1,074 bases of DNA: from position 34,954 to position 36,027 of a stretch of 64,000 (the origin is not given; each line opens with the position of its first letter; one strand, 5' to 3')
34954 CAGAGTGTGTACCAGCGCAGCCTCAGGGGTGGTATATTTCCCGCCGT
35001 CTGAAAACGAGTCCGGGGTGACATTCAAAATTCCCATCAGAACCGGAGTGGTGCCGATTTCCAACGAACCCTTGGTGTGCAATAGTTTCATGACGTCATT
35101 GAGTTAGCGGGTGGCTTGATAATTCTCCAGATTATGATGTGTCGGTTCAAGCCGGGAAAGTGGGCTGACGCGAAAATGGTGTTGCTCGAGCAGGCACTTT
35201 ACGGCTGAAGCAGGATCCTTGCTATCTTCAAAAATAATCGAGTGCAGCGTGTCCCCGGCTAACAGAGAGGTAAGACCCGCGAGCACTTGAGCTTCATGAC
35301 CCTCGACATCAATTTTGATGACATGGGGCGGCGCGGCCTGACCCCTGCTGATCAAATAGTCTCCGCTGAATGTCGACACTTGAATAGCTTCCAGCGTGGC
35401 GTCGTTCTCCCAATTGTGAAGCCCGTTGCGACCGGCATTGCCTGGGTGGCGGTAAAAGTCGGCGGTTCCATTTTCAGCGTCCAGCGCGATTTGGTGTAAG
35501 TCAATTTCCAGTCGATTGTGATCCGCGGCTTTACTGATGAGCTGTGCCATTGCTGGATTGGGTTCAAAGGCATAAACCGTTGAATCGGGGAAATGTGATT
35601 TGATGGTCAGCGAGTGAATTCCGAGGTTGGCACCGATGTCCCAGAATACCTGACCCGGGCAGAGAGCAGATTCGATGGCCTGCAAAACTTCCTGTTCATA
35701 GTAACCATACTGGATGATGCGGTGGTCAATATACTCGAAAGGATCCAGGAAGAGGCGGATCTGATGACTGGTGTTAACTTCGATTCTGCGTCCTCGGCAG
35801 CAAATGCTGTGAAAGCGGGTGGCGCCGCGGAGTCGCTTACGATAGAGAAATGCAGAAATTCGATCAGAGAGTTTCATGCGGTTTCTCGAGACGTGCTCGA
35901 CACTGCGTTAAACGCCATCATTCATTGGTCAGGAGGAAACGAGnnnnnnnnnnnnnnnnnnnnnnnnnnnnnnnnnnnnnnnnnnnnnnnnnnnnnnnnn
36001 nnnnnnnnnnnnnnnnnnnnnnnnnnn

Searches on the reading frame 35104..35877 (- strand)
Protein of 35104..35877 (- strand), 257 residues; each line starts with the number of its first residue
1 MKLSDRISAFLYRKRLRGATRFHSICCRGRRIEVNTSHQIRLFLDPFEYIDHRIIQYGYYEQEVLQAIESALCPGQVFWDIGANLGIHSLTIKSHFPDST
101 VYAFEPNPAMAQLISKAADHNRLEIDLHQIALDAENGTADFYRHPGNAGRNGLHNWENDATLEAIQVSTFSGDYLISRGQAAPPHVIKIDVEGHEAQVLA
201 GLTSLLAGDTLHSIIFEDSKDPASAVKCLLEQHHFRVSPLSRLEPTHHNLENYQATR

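Call 88: search_protein_families(library=pfam, proteins=[window:35104-35877:-], max_evalue=0.001)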
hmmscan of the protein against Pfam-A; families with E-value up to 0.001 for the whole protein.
window:35104-35877:- (257 aa): 1 family
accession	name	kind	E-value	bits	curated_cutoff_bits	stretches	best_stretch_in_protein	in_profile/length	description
PF05050.19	Methyltransf_21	-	4.3e-13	50.2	22.7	1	80-226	1-155/173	Methyltransferase FkbM domain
